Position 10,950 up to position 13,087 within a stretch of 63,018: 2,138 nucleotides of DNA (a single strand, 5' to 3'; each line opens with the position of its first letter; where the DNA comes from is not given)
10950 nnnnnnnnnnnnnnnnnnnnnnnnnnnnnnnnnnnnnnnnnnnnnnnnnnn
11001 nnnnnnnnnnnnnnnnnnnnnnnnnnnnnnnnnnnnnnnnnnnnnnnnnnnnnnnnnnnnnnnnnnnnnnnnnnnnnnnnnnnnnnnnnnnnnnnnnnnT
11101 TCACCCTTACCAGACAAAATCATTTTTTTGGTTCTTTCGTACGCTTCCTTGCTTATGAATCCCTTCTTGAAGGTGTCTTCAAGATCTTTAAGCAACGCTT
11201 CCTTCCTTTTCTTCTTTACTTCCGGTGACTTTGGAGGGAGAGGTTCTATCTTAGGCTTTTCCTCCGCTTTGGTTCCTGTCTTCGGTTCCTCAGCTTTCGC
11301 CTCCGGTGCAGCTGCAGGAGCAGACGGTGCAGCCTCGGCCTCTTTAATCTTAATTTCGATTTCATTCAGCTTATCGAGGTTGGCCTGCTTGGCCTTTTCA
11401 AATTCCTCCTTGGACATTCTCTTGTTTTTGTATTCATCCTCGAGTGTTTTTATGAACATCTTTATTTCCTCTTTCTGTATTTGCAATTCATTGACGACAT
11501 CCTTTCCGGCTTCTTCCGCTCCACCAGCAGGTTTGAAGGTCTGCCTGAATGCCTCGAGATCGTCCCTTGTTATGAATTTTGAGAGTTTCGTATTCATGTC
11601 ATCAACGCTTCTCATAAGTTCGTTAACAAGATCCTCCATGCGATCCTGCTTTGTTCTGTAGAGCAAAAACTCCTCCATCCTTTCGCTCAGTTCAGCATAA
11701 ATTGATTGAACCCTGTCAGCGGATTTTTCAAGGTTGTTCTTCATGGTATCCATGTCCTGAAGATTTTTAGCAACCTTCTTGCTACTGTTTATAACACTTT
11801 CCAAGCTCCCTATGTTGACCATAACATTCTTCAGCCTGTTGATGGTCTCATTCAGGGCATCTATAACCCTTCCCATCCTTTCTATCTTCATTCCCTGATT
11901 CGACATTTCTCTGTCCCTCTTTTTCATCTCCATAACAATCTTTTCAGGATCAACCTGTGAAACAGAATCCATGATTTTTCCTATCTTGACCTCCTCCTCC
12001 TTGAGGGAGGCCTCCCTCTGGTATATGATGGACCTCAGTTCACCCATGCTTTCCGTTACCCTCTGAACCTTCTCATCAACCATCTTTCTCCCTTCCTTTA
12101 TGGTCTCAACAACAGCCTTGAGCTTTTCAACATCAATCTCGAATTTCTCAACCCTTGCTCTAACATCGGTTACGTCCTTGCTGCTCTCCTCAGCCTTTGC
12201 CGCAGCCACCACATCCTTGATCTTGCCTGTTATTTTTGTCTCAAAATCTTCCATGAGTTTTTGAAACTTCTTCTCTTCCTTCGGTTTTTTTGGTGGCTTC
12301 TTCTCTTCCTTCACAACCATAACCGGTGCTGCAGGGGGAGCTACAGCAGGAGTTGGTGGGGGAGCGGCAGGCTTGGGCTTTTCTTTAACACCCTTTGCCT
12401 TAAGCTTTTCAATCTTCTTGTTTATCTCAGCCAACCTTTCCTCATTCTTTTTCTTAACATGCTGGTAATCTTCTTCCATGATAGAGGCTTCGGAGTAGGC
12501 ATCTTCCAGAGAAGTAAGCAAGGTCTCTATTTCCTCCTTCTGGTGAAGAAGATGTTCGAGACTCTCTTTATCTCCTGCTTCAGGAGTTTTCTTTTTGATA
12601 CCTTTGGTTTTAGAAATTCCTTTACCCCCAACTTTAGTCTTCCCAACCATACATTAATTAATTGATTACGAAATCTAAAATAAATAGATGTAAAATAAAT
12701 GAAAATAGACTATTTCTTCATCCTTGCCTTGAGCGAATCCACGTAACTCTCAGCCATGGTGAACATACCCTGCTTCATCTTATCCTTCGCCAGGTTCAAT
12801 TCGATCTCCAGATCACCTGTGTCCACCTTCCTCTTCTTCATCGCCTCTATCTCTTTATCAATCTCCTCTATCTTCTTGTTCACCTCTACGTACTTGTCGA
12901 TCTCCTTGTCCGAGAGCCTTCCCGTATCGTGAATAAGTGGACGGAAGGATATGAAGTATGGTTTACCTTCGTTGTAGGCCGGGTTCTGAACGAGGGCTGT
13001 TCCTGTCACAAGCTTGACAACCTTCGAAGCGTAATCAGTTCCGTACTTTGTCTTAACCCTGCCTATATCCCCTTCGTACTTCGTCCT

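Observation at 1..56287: Co-directional gene cluster: giant fibre, second surface protein, SHOCT-like coiled-coil adaptor, MinD ATPase and long coiled-coil proteins (candidate novel envelope/cytoskeleton system)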

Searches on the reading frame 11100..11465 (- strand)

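Call 53: search_protein_families(library=pfam, proteins=[window:11100-11465:-], max_evalue=10)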
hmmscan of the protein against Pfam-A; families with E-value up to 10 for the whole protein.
seq(122 aa): 7 families
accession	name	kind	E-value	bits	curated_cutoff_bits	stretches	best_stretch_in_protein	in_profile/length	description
PF05120.17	GvpG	-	3.5e-05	24.3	30.6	2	91-117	36-62/67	Gas vesicle protein G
PF25049.1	OB_HELZ2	-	0.022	15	29.3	1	8-41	15-48/90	3'-5' exoribonuclease HELZ2, OB-fold domain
PF20186.3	DUF6549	-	0.027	14.8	27.4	1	16-47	37-68/167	Family of unknown function (DUF6549)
PF20612.3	SHOCT_2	-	0.24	12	24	1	99-117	23-41/53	SHOCT domain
PF13113.11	DUF3970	-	0.79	10.4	21.1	1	86-112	11-36/55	Protein of unknown function (DUF3970)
PF09531.15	Ndc1_Nup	-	1.7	7.7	29.8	1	30-101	340-421/607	Nucleoporin protein Ndc1-Nup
PF05193.26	Peptidase_M16_C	-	8.2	6.7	23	1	2-28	155-180/181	Peptidase M16 inactive domain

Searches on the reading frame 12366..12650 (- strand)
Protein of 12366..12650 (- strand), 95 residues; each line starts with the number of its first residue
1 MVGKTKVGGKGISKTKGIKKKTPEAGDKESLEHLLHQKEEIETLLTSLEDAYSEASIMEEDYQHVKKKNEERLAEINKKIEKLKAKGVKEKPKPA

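Call 53: search_protein_families(library=pfam, proteins=[window:12366-12650:-], max_evalue=10)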
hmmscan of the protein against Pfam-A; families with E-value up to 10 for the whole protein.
seq(95 aa): 10 families
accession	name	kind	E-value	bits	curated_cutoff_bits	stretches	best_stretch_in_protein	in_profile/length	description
PF18822.6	CdvA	-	0.0033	17.9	30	1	47-85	5-43/123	CdvA-like coiled-coil domain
PF25610.1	HR1_TOCA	-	0.0042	17.8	27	2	9-48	36-76/90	TOCA family HR1 domain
PF05227.19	CHASE3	-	0.0044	17.4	28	1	26-88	36-98/138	CHASE3 domain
PF10241.14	KxDL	-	0.011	16.5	27.2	1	28-92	19-83/86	Uncharacterized conserved protein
PF09969.14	DUF2203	-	0.18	12.9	24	1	29-90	17-76/122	Uncharacterized conserved protein (DUF2203)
PF25708.1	Phage_T7_Gp5_9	-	0.23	11.9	24.5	1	54-88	3-30/46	Phage T7 gp5.9 RecBCD inhibitor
PF09278.17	MerR-DNA-bind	-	0.36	11.9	25.4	1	60-85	32-57/65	MerR, DNA binding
PF19658.4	DUF6161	-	0.52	10.2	27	1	27-83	17-75/216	Family of unknown function (DUF6161)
PF17522.7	DUF5446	-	1.7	9.2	26.2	1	33-84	9-58/72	Family of unknown function (DUF5446)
PF07851.19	TMEM120A-B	-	2.9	7.5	29.8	1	29-90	2-63/324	TMEM120A/B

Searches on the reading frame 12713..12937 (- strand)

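Call 53: search_protein_families(library=pfam, proteins=[window:12713-12937:-], max_evalue=10)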
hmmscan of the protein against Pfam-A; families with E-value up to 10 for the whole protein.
seq(75 aa): 6 families
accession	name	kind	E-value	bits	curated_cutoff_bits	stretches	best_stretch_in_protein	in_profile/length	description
PF24729.2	Acb2_Tad1_hairpin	-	0.0022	18.6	27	1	8-59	5-50/58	Acb2/Tad1, hairpin domain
PF08946.15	Osmo_CC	-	0.0047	17.6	24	1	15-36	13-34/46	Osmosensory transporter coiled coil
PF16043.11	DUF4795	-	0.011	15.6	34.8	1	13-53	34-74/208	Domain of unknown function (DUF4795)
PF13767.11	DUF4168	-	0.042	15.3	25.8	1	9-56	1-48/95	Domain of unknown function (DUF4168)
PF12436.14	USP7_ICP0_bdg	-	0.043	13.6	27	1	8-73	105-170/241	ICP0-binding domain of Ubiquitin-specific protease 7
PF20396.3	DUF6689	-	0.055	13.1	27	1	16-74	180-236/275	Family of unknown function (DUF6689)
